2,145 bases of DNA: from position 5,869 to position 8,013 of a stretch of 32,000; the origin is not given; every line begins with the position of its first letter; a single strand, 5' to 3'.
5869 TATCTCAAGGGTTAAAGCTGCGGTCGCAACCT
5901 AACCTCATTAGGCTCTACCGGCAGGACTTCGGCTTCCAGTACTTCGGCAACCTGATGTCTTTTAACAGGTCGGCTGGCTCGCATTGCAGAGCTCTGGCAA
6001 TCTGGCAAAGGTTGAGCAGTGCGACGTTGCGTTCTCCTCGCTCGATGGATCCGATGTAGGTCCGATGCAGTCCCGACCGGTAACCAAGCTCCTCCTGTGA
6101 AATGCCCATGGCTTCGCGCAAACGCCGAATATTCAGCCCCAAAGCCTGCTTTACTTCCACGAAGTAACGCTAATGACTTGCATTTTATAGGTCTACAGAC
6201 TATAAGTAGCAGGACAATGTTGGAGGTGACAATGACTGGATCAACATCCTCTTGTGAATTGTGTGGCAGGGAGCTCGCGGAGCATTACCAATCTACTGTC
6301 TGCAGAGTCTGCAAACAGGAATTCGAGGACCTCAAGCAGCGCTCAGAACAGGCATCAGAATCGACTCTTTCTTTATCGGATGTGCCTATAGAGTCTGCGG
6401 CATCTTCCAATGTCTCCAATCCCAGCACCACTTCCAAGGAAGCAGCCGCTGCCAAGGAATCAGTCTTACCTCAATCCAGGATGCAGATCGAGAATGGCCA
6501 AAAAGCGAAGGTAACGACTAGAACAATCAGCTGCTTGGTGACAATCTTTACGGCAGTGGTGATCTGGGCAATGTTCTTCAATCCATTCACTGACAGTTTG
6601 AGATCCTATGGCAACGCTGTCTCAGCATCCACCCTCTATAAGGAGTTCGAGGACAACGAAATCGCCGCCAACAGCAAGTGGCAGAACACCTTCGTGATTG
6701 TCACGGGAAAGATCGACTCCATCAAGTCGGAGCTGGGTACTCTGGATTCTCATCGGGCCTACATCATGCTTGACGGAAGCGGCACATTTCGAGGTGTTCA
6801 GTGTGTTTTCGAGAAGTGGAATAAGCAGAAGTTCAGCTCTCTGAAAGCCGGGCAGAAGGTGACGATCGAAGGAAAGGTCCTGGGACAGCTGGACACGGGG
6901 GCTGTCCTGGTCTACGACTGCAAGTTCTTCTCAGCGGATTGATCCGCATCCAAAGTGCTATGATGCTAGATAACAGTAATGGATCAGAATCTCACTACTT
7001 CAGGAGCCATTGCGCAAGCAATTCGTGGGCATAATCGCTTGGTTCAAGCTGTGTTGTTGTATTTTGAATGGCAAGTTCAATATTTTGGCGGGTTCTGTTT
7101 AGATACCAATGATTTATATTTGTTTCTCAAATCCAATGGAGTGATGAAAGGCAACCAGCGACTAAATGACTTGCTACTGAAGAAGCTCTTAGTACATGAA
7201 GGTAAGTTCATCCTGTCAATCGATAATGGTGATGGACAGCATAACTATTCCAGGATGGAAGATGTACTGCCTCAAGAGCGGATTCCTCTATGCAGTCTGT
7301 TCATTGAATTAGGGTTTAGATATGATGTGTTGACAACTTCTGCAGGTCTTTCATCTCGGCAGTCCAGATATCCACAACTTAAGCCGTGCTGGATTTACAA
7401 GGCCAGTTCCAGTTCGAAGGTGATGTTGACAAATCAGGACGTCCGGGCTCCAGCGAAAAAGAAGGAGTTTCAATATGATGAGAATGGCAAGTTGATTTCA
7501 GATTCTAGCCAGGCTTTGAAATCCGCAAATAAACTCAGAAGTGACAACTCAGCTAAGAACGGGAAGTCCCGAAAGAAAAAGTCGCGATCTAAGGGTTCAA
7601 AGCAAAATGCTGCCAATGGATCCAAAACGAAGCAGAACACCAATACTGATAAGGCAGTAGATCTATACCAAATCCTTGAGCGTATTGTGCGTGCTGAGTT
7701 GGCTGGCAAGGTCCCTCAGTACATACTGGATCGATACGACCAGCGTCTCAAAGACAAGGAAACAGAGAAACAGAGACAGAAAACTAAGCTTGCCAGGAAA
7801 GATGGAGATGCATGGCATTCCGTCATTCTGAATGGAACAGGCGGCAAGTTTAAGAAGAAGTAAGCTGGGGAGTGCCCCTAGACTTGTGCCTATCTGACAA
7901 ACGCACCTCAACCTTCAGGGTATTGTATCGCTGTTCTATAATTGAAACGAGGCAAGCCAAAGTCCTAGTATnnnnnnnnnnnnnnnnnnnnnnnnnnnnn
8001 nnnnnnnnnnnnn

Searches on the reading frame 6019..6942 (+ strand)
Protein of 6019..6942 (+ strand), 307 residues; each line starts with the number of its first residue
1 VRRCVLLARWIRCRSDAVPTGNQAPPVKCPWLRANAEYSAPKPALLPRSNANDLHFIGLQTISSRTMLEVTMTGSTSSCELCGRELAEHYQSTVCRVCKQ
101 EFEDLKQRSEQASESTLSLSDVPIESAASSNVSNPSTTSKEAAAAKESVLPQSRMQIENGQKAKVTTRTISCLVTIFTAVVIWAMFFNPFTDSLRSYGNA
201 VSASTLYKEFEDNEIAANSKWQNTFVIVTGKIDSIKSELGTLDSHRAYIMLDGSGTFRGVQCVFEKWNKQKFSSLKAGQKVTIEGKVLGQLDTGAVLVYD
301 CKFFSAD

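Call 6: search_protein_families(library=pfam, proteins=[window:6019-6942:+], max_evalue=0.01)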
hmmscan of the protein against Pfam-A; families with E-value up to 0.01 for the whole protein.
window:6019-6942:+ (307 aa): 2 families
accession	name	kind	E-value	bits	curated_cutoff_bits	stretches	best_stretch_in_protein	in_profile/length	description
PF12869.13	tRNA_anti-like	-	1e-15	58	23.5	1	173-302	46-146/146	tRNA_anti-like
PF01336.31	tRNA_anti-codon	-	0.0041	17.5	27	1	226-287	1-57/75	OB-fold nucleic acid binding domain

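Call 7: search_protein_families(library=padloc, proteins=[window:6019-6942:+], max_evalue=0.01)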
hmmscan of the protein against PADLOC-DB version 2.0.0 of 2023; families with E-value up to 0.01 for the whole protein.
window:6019-6942:+ (307 aa): 1 family
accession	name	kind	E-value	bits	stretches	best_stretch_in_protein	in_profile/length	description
PDLC00916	Cas10a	-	0.0048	13.8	0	73-240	392-510/650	"CRISPR-associated protein Cas10/Csm1, subtype III-A/MTUBE"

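Call 8: search_protein_families(library=ncbifam, proteins=[window:6019-6942:+], max_evalue=0.01)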
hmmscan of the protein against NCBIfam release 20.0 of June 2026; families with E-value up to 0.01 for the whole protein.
window:6019-6942:+ (307 aa): 0 families

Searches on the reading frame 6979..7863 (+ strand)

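Call 6: search_protein_families(library=pfam, proteins=[window:6979-7863:+], max_evalue=0.01)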
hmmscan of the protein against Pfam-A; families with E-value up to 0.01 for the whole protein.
window:6979-7863:+ (294 aa): 1 family
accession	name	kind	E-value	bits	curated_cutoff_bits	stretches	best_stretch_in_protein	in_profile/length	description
PF10428.14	SOG2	-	0.0011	18.9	26.9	1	141-274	258-379/475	RAM signalling pathway protein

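Call 7: search_protein_families(library=padloc, proteins=[window:6979-7863:+], max_evalue=0.01)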
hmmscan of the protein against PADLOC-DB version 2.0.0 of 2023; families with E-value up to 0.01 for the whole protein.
window:6979-7863:+ (294 aa): 0 families

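Call 8: search_protein_families(library=ncbifam, proteins=[window:6979-7863:+], max_evalue=0.01)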
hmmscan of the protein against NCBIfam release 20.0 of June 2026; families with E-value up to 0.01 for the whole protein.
window:6979-7863:+ (294 aa): 0 families
